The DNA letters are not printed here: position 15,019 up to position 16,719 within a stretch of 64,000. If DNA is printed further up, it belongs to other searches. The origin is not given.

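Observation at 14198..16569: Translationally coupled nadE and NMNAT-PRTase fusion: candidate NAD+-reconstitution (counter-defence) module with a non-standard enzyme set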

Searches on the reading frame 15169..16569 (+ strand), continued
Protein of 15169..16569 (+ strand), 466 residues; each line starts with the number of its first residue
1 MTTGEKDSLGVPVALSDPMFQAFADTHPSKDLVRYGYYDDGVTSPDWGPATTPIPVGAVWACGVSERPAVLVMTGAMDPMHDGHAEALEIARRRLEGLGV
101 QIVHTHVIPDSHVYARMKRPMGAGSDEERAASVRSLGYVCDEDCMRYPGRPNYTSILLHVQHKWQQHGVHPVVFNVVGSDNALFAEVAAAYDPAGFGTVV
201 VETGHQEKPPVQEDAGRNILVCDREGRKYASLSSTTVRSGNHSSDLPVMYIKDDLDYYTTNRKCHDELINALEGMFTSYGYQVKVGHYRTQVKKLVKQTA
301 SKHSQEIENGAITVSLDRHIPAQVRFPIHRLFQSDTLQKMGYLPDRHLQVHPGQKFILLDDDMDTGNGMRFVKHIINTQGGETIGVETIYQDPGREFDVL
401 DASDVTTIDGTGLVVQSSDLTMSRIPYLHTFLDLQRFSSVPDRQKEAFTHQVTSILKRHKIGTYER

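Call 79: search_protein_families(library=pfam, proteins=[L053:6324-7424:+, L053:7486-7971:+, L053:9671-10762:+, L057:5855-6793:+, L057:4195-5814:+, L057:9560-10708:-, L003:8405-9061:+, L012:7478-8665:+], max_evalue=0.01)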
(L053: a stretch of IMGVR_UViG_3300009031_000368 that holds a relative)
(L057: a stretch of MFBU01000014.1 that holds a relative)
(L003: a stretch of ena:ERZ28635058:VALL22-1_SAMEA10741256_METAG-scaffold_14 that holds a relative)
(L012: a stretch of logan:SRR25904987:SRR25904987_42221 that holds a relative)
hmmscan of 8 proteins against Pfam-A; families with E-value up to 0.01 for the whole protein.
L053:6324-7424:+ (366 aa): 0 families

L053:7486-7971:+ (161 aa): 0 families

L053:9671-10762:+ (363 aa): 0 families

L057:5855-6793:+ (312 aa): 0 families

L057:4195-5814:+ (539 aa): 0 families

L057:9560-10708:- (382 aa): 1 family
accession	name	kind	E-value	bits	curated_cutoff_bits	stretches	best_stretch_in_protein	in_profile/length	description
PF04055.27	Radical_SAM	-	5.2e-07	30.4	29.5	1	65-230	5-158/166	Radical SAM superfamily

L003:8405-9061:+ (218 aa): 0 families

L012:7478-8665:+ (395 aa): 0 families

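Call 88: search_solved_structures(query=A2, max_evalue=0.01, show_alignments=4)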
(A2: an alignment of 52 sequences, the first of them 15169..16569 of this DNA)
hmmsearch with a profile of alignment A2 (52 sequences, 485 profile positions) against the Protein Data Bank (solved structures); distinct sequences matched with E-value up to 0.01: 26.
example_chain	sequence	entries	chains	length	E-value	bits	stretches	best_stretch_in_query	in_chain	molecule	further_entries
9rpk_A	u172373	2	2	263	3.2e-24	88.5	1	48-239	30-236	Nicotinamide/nicotinic acid mononucleotide adenylyltransferase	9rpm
1kku_A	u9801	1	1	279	2.1e-19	72.6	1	58-147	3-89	NICOTINAMIDE MONONUCLEOTIDE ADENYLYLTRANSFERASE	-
1kqn_A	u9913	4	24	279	2.2e-19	72.6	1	58-147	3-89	NICOTINAMIDE MONONUCLEOTIDE ADENYLYL TRANSFERASE | Nicotinamide/nicotinic acid mononucleotide adenylyltransferase 1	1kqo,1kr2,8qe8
1gzu_A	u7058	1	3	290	4.2e-19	71.6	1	58-147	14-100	NICOTINAMIDE MONONUCLEOTIDE ADENYLYL TRANSFERASE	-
1nup_A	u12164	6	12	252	3.6e-18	68.6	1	60-146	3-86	FKSG76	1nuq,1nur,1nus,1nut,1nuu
5z9r_A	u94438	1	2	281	8.4e-18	67.4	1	59-146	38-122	Nicotinamide/nicotinic acid mononucleotide adenylyltransferase 3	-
9iw1_A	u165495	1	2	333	3.4e-17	65.4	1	38-149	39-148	Nicotinamide-nucleotide adenylyltransferase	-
2h29_A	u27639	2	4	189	3.1e-06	29.2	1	65-241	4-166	Probable nicotinate-nucleotide adenylyltransferase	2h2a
8aih_A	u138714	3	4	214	1.1e-05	27.4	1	60-243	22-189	Probable nicotinate-nucleotide adenylyltransferase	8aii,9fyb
1kam_A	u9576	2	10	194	0.00051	21.9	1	67-255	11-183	NICOTINATE-NUCLEOTIDE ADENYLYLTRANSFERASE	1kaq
9hsg_A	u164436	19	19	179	0.00079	21.3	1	39-93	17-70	choline-phosphate cytidylyltransferase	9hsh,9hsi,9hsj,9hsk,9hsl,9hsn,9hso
4zcp_A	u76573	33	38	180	0.00079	21.3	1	40-93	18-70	Cholinephosphate cytidylyltransferase | Choline-phosphate cytidylyltransferase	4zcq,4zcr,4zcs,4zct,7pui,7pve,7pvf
9hsm_A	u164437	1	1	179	0.0008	21.3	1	39-93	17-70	choline-phosphate cytidylyltransferase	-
3elb_A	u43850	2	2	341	0.0012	20.7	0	58-91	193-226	Ethanolamine-phosphate cytidylyltransferase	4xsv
3ohp_A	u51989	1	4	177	0.0013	20.6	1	336-393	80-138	Hypoxanthine phosphoribosyltransferase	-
5zgo_A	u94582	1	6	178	0.0082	17.9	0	342-394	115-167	Adenine phosphoribosyltransferase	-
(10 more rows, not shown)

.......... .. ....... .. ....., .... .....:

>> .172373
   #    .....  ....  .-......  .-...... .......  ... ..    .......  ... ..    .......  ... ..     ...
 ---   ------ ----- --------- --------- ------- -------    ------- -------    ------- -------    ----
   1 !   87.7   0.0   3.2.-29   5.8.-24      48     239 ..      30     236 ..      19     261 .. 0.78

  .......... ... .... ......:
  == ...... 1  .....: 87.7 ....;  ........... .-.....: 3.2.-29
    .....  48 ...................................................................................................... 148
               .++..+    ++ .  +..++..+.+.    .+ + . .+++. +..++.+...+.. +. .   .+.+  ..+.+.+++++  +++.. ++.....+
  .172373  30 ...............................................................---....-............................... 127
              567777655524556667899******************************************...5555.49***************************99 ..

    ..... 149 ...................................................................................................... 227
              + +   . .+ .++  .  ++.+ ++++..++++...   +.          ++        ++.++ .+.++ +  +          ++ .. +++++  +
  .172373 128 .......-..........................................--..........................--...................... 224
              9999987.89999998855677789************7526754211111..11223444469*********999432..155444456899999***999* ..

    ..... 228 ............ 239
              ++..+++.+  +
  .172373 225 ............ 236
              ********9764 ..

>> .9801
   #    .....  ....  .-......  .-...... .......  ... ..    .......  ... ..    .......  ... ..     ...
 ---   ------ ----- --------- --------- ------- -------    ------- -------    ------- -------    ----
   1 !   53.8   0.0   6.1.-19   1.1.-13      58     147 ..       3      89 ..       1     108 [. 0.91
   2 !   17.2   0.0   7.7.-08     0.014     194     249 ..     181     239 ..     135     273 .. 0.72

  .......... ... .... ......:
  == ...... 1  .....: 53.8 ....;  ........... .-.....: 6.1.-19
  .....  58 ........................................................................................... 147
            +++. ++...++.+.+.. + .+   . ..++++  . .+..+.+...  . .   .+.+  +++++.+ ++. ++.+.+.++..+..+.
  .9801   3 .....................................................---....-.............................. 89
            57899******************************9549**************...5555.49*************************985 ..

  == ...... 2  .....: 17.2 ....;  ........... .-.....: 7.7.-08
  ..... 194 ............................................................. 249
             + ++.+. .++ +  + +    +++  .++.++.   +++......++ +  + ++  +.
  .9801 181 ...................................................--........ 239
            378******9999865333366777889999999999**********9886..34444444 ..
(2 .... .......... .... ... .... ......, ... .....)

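Call 98: search_protein_families(library=padloc, proteins=[window:15169-16569:+, L005:7255-8004:+], max_evalue=0.001)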
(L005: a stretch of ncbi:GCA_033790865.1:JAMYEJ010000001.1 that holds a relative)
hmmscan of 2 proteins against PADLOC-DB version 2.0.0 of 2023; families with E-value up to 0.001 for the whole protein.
window:15169-16569:+ (466 aa): 0 families

L005:7255-8004:+ (249 aa): 1 family
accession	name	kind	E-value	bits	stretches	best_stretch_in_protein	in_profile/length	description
PDLC01653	2OG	-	1.3e-11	43.2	1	127-231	2-75/81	"CAS-I,CAS-II,CAS-III,CAS-IV,CAS-V,CAS-VI; associated"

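Call 99: search_dna_similar(query=P0100, collection=phages, mode=protein, max_rows=30, max_evalue=0.001)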
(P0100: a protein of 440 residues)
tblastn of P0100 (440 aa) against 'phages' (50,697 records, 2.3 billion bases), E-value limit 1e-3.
No match.

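Call 100: search_dna_similar(query=P0045, collection=phages, mode=protein, max_rows=30, max_evalue=0.001)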
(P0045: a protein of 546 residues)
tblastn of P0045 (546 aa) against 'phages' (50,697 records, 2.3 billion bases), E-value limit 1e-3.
No match.

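Call 101: search_dna_similar(query=P0038, collection=plasmids, mode=protein, max_rows=30, max_evalue=0.001)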
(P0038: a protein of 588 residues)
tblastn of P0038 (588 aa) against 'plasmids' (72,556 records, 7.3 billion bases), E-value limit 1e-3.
Records with a match: 10; places in all: 10; records where one place covers at least 80% of the query: 6.
Best place of each record, by identity: 60-80% 1; <60% 9.
By first word of the organism name: Variovorax 4; Gordonia 2; Streptomyces 1; Leptospira 1; Paenibacillus 1; Mycolicibacterium 1.
By predicted mobility (MOB-suite, as given by PLSDB): non-mobilizable 7; mobilizable 3.
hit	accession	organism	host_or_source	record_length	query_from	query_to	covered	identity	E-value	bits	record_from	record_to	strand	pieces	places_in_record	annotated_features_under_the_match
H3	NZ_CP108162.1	Streptomyces sp. NBC_00158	-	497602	9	586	98%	69.5%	0e+0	788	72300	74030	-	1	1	hypothetical protein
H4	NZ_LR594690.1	Variovorax sp. WDL1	linuron-contaminated soil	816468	27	558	90%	32.3%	1e-44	178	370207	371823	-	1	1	hypothetical protein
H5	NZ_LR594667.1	Variovorax sp. SRS16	linuron-contaminated soil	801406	27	558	90%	32.3%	2e-44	177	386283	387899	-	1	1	hypothetical protein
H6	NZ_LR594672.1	Variovorax sp. PBL-E5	linuron-contaminated soil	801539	27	558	90%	32.3%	2e-44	177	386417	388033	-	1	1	hypothetical protein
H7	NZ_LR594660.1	Variovorax sp. PBL-H6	linuron-contaminated soil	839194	27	558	90%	32.3%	2e-44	177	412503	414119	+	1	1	hypothetical protein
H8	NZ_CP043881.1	Leptospira interrogans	Homo sapiens,cell culture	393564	20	547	90%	27.0%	4e-39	161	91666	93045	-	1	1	hypothetical protein | 2OG-Fe(II) oxygenase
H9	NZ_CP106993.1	Paenibacillus thiaminolyticus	mixed culture,sour bamboo shoots sample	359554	291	564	47%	25.0%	3e-7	62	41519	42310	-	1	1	hypothetical protein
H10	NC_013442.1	Gordonia bronchialis DSM 43247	-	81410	27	264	40%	26.5%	4e-12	77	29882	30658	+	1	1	hypothetical protein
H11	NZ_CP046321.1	Gordonia bronchialis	-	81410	27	264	40%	26.5%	4e-12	77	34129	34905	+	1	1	hypothetical protein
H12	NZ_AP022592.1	Mycolicibacterium arabiense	-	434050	41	262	38%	26.0%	3e-14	84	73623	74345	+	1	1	hypothetical protein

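Call 102: get_annotated_region(hit=H8, flank=7000)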
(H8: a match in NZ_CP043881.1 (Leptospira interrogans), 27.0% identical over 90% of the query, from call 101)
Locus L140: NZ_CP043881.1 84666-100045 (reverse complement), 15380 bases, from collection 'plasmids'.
description: Leptospira interrogans serovar Bataviae strain 1548 plasmid p1, complete sequence
organism: Leptospira interrogans (NCBI taxid 312175)
taxonomy: Bacteria; Spirochaetota; Spirochaetia; Leptospirales; Leptospiraceae; Leptospira; Leptospira interrogans
host: -; source: Homo sapiens,cell culture; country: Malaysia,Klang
typing (MOB-suite, as given by PLSDB): non-mobilizable
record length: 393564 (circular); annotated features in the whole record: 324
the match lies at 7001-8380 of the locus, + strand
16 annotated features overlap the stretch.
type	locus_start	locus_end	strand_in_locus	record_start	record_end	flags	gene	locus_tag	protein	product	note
CDS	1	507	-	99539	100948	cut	-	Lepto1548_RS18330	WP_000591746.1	hypothetical protein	-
CDS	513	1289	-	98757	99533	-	-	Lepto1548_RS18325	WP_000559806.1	hypothetical protein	-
CDS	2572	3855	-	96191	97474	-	-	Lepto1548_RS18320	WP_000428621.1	hypothetical protein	-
CDS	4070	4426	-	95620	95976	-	-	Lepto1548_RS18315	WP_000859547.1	hypothetical protein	-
CDS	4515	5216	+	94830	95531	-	-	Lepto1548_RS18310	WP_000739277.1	NUDIX domain-containing protein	-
CDS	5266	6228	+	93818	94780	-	nadE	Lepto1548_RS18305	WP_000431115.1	NAD(+) synthase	GO:0009435 - NAD biosynthetic process [Evidence IEA]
CDS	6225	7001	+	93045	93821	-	-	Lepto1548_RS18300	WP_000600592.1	2OG-Fe(II) oxygenase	-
CDS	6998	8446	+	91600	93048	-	-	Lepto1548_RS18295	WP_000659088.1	hypothetical protein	-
CDS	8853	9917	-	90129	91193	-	-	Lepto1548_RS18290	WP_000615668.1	HNH endonuclease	-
CDS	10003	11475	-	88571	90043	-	-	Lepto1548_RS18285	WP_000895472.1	TIR domain-containing protein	-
CDS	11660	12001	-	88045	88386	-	-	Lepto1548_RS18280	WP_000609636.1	putative phage abortive infection protein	-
CDS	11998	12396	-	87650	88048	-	-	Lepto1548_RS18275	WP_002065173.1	hypothetical protein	-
CDS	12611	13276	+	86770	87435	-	-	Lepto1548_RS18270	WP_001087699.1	tyrosine-type recombinase/integrase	GO:0015074 - DNA integration [Evidence IEA]; GO:0006310 - DNA recombination [Evidence IEA]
CDS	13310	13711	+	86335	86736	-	-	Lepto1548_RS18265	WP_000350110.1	hypothetical protein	-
CDS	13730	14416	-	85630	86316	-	-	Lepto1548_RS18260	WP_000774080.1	hypothetical protein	-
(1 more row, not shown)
